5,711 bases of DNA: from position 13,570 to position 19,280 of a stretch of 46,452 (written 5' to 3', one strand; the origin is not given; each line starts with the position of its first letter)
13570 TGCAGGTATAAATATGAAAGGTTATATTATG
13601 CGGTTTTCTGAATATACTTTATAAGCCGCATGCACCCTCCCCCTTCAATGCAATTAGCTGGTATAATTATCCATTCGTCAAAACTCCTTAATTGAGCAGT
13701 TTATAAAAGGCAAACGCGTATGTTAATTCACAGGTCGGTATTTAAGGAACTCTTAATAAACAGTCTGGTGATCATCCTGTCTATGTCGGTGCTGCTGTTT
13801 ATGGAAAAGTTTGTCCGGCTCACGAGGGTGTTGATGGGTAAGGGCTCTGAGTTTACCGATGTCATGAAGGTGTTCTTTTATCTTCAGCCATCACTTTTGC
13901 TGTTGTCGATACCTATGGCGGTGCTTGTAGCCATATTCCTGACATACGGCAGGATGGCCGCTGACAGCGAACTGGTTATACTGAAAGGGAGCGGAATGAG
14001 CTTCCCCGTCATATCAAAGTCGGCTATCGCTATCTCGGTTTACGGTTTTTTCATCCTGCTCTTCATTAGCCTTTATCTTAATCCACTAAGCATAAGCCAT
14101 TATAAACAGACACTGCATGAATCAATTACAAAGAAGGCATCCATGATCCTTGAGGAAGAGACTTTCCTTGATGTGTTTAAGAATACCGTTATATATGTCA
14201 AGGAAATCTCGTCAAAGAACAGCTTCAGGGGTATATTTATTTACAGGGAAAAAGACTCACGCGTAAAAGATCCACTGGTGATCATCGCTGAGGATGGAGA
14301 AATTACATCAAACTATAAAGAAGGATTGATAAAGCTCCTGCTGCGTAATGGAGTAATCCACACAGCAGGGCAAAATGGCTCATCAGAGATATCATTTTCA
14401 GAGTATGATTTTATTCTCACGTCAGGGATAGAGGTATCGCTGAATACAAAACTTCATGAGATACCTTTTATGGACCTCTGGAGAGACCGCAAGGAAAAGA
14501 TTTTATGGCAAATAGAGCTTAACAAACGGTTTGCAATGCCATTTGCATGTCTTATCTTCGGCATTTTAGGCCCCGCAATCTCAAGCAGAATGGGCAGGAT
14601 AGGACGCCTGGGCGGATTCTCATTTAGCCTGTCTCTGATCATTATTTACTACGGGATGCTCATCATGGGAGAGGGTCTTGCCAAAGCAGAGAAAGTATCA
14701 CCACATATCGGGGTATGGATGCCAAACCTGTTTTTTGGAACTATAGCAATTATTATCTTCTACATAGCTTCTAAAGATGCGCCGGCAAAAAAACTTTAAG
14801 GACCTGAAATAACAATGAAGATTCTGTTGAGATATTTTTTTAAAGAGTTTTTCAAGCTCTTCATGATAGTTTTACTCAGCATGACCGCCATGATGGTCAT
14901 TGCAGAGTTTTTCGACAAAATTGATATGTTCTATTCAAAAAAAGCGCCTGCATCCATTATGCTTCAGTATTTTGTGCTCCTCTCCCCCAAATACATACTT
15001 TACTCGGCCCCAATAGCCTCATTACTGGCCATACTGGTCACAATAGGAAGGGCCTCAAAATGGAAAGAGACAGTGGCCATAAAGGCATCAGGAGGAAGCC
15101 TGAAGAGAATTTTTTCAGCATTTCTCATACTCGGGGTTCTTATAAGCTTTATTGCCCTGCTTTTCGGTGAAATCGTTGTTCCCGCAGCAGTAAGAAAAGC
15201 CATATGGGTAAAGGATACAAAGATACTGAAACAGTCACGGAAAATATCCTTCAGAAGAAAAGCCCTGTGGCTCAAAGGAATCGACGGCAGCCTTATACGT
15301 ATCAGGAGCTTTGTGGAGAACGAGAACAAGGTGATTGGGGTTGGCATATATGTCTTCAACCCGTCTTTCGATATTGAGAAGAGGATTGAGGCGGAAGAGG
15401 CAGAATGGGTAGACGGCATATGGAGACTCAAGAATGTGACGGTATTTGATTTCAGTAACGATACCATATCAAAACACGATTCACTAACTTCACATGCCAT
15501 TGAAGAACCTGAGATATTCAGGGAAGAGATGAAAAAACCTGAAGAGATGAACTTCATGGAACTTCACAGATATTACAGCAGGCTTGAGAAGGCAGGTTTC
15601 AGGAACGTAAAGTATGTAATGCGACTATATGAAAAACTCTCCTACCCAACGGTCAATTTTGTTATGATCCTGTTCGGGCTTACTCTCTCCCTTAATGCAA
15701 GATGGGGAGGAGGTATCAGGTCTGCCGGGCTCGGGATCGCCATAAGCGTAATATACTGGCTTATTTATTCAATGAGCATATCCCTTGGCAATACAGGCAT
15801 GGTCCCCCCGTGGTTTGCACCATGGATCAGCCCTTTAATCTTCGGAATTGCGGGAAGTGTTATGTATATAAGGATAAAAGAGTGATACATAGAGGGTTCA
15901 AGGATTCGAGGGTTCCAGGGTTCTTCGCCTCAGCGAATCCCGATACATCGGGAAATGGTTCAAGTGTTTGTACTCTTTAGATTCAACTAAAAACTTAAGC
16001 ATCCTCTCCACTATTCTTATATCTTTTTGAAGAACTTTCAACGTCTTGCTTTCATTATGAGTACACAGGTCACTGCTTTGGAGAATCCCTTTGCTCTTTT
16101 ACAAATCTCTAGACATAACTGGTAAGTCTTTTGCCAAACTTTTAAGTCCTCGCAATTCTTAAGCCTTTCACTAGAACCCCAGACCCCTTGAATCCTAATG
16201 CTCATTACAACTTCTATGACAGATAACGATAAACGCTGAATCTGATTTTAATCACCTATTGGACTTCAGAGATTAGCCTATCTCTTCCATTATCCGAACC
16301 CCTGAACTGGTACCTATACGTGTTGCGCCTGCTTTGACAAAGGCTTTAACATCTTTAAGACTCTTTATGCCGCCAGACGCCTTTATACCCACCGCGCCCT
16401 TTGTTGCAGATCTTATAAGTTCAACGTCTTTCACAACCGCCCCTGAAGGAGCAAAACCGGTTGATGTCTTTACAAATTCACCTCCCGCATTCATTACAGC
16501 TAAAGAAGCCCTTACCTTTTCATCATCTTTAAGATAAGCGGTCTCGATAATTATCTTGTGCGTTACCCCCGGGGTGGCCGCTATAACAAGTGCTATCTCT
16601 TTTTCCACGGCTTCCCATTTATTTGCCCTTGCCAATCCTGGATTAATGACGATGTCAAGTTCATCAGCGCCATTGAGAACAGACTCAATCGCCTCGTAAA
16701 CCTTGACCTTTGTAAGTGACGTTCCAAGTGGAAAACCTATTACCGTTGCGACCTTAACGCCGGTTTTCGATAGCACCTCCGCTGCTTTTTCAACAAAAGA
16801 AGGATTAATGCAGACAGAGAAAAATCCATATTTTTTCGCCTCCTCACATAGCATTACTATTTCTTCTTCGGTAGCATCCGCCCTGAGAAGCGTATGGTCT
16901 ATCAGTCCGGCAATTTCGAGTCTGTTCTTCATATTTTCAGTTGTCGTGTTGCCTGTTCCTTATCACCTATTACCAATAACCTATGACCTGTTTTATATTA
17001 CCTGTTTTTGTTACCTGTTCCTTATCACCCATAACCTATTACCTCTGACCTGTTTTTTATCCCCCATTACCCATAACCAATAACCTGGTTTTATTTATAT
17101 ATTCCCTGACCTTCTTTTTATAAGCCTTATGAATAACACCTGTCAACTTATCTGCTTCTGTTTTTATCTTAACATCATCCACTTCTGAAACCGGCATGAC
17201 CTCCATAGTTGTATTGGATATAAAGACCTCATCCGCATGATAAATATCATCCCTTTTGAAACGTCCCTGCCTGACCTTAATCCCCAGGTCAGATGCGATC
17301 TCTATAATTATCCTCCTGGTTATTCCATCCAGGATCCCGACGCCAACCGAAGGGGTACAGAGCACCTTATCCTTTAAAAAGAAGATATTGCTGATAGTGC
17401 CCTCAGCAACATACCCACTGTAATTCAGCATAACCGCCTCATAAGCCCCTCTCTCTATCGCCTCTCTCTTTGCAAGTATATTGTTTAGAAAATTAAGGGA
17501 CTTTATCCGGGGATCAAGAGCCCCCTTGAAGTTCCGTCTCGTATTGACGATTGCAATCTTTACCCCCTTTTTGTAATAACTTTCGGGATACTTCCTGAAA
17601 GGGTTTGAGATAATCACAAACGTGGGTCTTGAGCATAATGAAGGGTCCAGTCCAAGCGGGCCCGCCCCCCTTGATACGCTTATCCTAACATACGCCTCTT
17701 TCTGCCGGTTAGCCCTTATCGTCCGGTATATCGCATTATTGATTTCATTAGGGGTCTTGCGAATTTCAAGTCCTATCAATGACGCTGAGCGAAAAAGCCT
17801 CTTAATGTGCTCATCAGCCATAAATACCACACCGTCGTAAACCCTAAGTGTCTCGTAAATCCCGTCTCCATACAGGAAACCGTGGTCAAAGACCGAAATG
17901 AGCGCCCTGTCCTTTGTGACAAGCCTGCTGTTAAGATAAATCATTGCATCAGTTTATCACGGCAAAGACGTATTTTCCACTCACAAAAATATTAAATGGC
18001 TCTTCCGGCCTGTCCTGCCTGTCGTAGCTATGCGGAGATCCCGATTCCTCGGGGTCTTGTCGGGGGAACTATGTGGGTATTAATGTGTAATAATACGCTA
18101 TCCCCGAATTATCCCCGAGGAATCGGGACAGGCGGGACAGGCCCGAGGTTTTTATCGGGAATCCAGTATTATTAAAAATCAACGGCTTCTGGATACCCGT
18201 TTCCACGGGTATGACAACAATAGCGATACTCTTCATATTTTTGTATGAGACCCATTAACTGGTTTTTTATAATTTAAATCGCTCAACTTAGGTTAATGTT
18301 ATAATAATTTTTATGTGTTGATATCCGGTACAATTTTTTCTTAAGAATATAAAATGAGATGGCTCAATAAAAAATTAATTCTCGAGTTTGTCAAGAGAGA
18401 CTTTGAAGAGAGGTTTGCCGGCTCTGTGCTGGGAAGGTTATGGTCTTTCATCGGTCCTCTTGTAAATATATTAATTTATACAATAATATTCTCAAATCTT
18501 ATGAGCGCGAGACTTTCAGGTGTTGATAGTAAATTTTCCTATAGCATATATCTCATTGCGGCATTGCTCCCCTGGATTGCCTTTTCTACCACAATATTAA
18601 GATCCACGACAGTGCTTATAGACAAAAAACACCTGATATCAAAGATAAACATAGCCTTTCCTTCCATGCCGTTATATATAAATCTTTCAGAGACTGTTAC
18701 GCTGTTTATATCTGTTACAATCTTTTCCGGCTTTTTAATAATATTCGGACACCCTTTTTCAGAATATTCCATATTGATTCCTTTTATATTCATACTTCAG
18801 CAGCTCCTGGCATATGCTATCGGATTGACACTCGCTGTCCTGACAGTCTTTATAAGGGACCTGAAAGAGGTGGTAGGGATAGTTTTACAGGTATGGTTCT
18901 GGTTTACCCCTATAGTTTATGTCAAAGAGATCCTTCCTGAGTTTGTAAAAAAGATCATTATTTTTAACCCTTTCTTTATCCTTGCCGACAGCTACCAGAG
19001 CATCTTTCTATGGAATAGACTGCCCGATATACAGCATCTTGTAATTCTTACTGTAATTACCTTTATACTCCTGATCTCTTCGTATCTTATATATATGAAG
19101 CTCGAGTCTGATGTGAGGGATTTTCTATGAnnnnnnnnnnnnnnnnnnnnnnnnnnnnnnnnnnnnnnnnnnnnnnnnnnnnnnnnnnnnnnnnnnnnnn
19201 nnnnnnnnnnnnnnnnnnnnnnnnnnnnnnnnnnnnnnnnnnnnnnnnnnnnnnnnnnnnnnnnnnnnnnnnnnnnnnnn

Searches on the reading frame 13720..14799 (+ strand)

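Call 41: search_protein_families(library=pfam, proteins=[window:13720-14799:+], max_evalue=0.001)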
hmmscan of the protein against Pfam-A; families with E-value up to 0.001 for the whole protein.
window:13720-14799:+ (359 aa): 1 family
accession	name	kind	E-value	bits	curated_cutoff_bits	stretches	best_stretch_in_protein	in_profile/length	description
PF03739.19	LptF_LptG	-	1.1e-63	215.9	27.9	1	5-348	1-352/353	Lipopolysaccharide export system permease LptF/LptG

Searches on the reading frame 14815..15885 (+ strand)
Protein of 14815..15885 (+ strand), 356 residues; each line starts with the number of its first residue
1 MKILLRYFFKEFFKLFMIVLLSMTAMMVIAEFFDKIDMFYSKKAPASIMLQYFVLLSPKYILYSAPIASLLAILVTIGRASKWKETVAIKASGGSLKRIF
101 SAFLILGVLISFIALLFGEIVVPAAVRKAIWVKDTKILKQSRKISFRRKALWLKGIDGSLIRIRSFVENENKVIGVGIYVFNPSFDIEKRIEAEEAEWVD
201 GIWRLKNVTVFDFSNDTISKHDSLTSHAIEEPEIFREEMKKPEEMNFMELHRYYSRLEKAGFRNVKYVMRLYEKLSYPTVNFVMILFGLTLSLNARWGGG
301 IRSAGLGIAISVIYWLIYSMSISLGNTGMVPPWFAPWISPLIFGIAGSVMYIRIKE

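Call 41: search_protein_families(library=pfam, proteins=[window:14815-15885:+], max_evalue=0.001)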
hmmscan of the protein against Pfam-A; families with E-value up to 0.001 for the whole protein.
window:14815-15885:+ (356 aa): 1 family
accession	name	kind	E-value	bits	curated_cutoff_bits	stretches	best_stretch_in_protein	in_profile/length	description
PF03739.19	LptF_LptG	-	5.9e-73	246.4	27.9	1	6-353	1-353/353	Lipopolysaccharide export system permease LptF/LptG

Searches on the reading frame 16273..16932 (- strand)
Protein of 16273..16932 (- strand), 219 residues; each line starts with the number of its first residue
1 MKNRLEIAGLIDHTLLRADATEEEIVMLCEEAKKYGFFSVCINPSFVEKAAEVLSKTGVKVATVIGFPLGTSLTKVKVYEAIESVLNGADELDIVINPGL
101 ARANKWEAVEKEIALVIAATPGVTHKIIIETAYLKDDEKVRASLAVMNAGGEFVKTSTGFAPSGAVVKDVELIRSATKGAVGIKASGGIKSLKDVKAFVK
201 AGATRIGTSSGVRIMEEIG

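Call 41: search_protein_families(library=pfam, proteins=[window:16273-16932:-], max_evalue=0.001)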
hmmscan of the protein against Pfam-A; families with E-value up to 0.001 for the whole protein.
window:16273-16932:- (219 aa): 1 family
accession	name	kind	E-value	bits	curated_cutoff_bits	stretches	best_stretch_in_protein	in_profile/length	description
PF01791.15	DeoC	-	9.5e-15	55.3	23.8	1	10-211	5-223/229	DeoC/LacD family aldolase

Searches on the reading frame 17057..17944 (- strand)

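Call 41: search_protein_families(library=pfam, proteins=[window:17057-17944:-], max_evalue=0.001)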
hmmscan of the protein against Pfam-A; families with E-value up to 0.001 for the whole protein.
window:17057-17944:- (295 aa): 1 family
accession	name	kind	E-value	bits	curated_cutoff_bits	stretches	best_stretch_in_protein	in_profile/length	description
PF01063.24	Aminotran_4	-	1.8e-64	218.1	28.5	1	28-255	1-223/223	Amino-transferase class IV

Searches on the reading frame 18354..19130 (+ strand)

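Call 8: search_protein_families(library=ncbifam, proteins=[window:18354-19130:+], max_evalue=0.001)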
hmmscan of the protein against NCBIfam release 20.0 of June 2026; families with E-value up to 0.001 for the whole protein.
window:18354-19130:+ (258 aa): 2 families
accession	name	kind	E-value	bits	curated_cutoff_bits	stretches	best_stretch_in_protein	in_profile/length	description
NF050109.1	galactan_ABC_perm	equivalog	1.4e-10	41.2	380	1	5-243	20-257/272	galactan export ABC transporter permease subunit Wzm/RfbD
NF050053.1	CapPschTportKpsM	equivalog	1.9e-10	41.2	300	1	9-249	5-250/257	capsule polysaccharide transporter KpsM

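Call 41: search_protein_families(library=pfam, proteins=[window:18354-19130:+], max_evalue=0.001)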
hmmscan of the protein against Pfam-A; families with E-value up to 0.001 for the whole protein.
window:18354-19130:+ (258 aa): 1 family
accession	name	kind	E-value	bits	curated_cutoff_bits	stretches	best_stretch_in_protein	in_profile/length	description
PF01061.29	ABC2_membrane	-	8.1e-14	52.1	26.9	1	11-218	5-210/211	ABC-2 type transporter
